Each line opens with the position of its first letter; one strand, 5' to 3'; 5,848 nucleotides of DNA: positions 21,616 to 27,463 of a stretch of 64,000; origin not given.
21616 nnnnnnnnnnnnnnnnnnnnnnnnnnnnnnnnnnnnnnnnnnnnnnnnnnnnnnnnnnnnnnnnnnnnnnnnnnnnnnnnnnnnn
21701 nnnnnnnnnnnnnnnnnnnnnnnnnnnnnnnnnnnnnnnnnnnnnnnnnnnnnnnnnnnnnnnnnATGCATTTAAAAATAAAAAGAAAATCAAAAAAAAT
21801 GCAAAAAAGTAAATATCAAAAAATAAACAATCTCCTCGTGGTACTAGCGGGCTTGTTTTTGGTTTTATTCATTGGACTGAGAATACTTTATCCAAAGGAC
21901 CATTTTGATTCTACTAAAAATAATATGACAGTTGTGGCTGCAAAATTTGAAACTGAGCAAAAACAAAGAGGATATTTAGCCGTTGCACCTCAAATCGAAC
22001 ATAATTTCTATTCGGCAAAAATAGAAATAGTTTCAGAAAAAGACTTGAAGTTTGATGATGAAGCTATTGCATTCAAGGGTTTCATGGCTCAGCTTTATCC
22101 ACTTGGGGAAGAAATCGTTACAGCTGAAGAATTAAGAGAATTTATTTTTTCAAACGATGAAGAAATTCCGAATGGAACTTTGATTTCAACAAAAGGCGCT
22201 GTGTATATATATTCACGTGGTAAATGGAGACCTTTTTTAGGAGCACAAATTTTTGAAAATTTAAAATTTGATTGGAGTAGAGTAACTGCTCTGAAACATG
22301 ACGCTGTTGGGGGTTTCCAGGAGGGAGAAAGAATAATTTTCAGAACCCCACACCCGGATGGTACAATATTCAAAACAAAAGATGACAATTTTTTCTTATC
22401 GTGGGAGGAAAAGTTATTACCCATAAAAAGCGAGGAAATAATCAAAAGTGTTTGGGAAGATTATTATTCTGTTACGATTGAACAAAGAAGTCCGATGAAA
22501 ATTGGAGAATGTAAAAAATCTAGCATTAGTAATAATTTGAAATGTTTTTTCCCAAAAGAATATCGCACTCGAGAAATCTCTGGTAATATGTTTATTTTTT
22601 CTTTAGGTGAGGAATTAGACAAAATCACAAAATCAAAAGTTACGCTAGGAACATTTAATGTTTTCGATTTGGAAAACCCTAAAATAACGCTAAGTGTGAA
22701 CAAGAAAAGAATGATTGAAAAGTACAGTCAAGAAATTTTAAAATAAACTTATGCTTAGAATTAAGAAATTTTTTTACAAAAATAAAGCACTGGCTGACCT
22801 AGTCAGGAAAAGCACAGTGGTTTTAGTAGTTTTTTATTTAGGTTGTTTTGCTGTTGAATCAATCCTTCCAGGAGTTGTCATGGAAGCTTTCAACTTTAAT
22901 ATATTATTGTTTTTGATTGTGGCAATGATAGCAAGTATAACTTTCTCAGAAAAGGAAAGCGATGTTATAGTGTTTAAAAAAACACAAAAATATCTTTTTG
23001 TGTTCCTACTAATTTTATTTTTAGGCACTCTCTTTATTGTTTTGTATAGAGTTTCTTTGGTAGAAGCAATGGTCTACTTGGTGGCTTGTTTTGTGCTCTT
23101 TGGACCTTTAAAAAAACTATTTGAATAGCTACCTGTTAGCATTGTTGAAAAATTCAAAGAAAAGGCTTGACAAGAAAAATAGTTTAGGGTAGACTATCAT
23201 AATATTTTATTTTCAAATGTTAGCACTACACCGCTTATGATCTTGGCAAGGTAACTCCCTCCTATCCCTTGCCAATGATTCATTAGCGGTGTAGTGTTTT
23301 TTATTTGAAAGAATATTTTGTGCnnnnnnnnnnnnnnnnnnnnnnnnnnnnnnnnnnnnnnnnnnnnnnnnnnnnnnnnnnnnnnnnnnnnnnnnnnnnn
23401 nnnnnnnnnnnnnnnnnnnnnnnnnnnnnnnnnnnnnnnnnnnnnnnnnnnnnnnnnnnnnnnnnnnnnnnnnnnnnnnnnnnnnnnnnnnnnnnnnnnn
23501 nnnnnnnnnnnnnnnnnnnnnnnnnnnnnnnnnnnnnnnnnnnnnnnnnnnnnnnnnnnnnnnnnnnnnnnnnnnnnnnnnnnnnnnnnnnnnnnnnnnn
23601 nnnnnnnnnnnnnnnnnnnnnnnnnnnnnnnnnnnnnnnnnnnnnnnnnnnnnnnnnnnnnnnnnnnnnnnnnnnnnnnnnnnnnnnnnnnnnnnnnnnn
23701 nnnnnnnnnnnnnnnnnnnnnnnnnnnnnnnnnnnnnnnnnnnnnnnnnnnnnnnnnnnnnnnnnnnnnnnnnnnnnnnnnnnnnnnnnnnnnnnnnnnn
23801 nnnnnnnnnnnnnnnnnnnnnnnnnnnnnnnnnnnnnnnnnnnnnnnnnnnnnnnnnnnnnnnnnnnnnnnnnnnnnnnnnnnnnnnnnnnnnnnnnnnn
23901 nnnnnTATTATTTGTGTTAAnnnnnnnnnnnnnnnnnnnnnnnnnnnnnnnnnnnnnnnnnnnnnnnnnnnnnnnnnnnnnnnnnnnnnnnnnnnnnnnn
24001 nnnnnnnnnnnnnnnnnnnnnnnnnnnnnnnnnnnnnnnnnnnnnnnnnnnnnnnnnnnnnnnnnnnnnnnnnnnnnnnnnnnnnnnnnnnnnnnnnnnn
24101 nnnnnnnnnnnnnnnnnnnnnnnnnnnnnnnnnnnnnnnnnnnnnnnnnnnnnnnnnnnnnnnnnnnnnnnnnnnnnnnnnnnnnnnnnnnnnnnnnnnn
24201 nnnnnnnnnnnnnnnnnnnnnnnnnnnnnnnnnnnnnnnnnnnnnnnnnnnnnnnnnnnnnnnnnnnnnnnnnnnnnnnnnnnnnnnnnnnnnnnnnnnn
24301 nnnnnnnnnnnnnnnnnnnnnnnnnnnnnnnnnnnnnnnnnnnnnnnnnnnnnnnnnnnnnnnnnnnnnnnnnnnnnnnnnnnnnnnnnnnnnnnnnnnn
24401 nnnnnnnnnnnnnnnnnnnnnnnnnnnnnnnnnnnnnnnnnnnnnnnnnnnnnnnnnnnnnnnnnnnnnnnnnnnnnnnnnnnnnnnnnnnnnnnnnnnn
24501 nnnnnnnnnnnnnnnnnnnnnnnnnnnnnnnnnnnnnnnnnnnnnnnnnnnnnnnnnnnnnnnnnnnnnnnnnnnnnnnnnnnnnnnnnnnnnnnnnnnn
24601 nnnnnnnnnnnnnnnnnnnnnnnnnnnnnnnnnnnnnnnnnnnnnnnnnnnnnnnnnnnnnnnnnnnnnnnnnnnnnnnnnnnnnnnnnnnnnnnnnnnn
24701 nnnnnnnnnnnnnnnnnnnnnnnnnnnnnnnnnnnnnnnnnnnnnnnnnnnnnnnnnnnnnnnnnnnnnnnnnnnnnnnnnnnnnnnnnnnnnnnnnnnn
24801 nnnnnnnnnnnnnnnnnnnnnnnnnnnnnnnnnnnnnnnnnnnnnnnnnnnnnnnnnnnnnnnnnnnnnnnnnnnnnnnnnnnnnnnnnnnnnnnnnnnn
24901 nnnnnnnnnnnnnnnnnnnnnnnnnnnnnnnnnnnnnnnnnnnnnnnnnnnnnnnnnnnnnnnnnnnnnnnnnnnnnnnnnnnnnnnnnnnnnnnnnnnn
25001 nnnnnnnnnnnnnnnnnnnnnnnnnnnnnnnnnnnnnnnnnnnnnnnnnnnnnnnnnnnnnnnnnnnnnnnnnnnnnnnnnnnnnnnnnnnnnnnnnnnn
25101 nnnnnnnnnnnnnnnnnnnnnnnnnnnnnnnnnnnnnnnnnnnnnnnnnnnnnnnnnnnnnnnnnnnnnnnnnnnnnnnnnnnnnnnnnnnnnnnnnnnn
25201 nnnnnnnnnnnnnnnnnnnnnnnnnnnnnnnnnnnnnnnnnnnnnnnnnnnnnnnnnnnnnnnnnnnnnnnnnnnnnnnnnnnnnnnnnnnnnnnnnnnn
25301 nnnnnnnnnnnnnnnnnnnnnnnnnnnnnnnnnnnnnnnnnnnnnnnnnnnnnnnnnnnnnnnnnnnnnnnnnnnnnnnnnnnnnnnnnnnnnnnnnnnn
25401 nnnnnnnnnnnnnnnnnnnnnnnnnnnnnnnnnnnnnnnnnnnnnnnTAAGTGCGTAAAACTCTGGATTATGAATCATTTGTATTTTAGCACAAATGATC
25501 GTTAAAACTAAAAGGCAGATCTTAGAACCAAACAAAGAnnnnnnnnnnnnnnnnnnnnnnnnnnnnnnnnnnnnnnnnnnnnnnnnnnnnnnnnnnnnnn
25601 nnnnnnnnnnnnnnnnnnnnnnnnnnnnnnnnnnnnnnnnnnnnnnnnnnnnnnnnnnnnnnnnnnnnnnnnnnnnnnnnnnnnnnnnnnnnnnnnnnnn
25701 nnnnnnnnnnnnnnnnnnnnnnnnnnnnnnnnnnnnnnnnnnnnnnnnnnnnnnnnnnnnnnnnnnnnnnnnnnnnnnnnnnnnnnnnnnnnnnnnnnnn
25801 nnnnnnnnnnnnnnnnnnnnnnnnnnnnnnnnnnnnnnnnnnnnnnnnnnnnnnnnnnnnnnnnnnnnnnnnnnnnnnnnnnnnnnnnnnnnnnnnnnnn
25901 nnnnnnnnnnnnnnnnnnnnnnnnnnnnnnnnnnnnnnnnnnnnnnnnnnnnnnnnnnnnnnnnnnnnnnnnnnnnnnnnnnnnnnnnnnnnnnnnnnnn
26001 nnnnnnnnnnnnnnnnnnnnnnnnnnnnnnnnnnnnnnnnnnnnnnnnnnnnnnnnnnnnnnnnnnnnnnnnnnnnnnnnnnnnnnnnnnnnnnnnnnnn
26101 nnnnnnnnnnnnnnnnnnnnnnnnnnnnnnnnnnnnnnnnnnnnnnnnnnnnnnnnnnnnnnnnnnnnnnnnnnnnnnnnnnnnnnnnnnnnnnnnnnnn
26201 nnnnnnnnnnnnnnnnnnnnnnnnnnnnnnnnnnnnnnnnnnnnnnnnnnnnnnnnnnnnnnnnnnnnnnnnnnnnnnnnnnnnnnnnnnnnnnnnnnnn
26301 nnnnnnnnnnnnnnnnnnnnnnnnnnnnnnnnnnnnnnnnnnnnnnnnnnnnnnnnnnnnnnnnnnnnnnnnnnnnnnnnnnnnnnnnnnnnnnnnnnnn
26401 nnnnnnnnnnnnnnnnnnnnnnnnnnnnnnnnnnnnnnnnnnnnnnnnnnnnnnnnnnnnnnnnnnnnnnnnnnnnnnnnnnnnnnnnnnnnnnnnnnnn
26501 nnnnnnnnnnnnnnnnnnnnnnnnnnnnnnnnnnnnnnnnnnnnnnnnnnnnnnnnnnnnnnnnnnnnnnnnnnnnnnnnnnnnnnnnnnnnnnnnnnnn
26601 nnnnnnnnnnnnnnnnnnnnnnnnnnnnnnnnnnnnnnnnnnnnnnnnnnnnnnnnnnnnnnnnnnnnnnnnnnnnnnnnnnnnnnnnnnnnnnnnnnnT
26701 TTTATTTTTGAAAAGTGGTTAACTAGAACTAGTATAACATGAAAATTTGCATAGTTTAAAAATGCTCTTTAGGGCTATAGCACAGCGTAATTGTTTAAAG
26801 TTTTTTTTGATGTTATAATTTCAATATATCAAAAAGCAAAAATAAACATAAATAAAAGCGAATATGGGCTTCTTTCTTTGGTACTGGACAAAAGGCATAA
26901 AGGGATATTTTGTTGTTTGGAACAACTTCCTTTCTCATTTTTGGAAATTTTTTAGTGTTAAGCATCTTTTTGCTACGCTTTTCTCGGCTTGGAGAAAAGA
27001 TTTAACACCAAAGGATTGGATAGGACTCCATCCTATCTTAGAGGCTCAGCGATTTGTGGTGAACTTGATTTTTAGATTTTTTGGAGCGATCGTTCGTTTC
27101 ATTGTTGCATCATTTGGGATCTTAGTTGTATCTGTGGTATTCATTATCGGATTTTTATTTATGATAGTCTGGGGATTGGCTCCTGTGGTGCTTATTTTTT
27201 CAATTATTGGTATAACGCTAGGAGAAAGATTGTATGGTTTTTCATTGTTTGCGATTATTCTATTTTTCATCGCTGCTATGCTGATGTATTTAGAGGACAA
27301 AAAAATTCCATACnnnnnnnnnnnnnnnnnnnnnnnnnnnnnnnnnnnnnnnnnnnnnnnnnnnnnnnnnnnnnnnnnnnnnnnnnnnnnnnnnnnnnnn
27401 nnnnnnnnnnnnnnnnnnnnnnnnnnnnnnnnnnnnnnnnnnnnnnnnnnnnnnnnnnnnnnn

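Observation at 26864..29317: Membrane-anchored ClpA/ClpB-like double AAA+ protein with a degenerate first P-loop (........)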

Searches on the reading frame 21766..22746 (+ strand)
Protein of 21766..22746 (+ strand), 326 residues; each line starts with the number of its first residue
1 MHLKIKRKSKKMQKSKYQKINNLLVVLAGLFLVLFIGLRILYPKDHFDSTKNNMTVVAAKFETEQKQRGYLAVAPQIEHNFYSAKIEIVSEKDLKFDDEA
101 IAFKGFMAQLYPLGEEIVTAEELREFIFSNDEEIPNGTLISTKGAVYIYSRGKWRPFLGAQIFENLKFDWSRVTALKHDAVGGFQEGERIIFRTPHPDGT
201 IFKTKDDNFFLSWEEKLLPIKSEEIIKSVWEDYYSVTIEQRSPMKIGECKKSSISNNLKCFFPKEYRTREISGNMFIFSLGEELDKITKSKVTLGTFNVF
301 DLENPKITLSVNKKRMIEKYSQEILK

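Call 9: search_protein_families(library=pfam, proteins=[window:21766-22746:+], max_evalue=0.001)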
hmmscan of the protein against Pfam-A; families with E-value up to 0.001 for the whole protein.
window:21766-22746:+ (326 aa): 0 families

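Call 51: search_protein_families(library=pfam, proteins=[window:21766-22746:+], max_evalue=1)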
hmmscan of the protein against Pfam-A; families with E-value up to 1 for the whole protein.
window:21766-22746:+ (326 aa): 1 family
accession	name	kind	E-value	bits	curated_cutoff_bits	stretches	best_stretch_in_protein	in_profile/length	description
PF17382.7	Ycf70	-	0.084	13.7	25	1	8-56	15-63/89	Uncharacterized Ycf70-like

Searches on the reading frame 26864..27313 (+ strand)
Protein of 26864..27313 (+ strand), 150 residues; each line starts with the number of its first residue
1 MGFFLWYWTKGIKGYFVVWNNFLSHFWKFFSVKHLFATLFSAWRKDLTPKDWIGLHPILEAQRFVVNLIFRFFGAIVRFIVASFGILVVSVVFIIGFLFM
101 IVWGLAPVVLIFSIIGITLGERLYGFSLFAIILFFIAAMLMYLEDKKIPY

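Call 39: search_protein_families(library=pfam, proteins=[window:26864-27310:+], max_evalue=5)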
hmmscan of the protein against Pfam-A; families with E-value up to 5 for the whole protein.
window:26864-27310:+ (149 aa): 0 families

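Call 64: predict_structure(alignment_id=A5)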
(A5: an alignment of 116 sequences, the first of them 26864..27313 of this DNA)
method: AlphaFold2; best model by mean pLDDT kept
length: 150 residues; sequences in the alignment: 116
mean_pLDDT: 88.4   pTM: 0.70
mean pLDDT of the five models: 88.4, 88.4, 88.3, 86.5, 86.4
residues with pLDDT >= 90: 86; 70-90: 54; 50-70: 10; < 50: 0
segments of 3 or more residues with pLDDT < 50: none
pLDDT, mean of each block of 10 residues (from residue 1): 90 96 97 94 82 85 93 95 98 98 91 82 69 82 74
secondary structure, 60 per line:
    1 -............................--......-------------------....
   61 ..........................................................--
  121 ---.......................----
elements in order: H2-29 H32-37 H57-118 H124-146

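Call 67: fold_search(model_id=the predicted structure, library=pdb)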
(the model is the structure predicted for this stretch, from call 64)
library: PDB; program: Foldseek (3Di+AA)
matches with E <= 10: 8; with E <= 0.001: 0
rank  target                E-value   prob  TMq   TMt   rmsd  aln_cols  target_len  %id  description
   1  6tz9_A                3.0e+00  0.14  0.33  0.31  20.5       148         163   14  CryoEM reconstruction of membrane-bound ESCRT-III filament composed of CHMP1B only (released 2020-04-08)
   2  7rit_A                3.0e+00  0.08  0.26  0.09  13.1       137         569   15  Drug-free A. baumannii MsbA (released 2021-10-06)
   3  7n6g_3I               4.2e+00  0.05  0.21  0.10  26.3       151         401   14  C1 of central pair (released 2022-05-18)
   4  6tz5_AA               4.5e+00  0.12  0.34  0.29  18.6       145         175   15  CryoEM reconstruction of membrane-bound ESCRT-III filament composed of CHMP1B+IST1 (left-handed) (released 2020-04-08)
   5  6tz4_02               5.7e+00  0.09  0.33  0.29  19.2       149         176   15  CryoEM reconstruction of membrane-bound ESCRT-III filament composed of CHMP1B+IST1 (right-handed) (released 2020-04-08)
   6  8v2q_A                6.4e+00  0.09  0.33  0.28  19.1       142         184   15  CHMP1B/IST1 ssRNA bound copolymer (released 2024-11-27)
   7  7n6g_3H               7.6e+00  0.03  0.21  0.12  25.4       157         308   15  C1 of central pair (released 2022-05-18)
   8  8uwu_MODEL_1_A        8.5e+00  0.06  0.17  0.22  14.0        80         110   18  EmrE structure in the proton-bound state (WT/L51I heterodimer) (released 2024-05-29)

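Call 74: search_protein_families(library=ncbifam, proteins=[window:26864-27313:+], max_evalue=1)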
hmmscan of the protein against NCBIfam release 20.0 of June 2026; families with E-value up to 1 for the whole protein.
window:26864-27313:+ (150 aa): 0 families
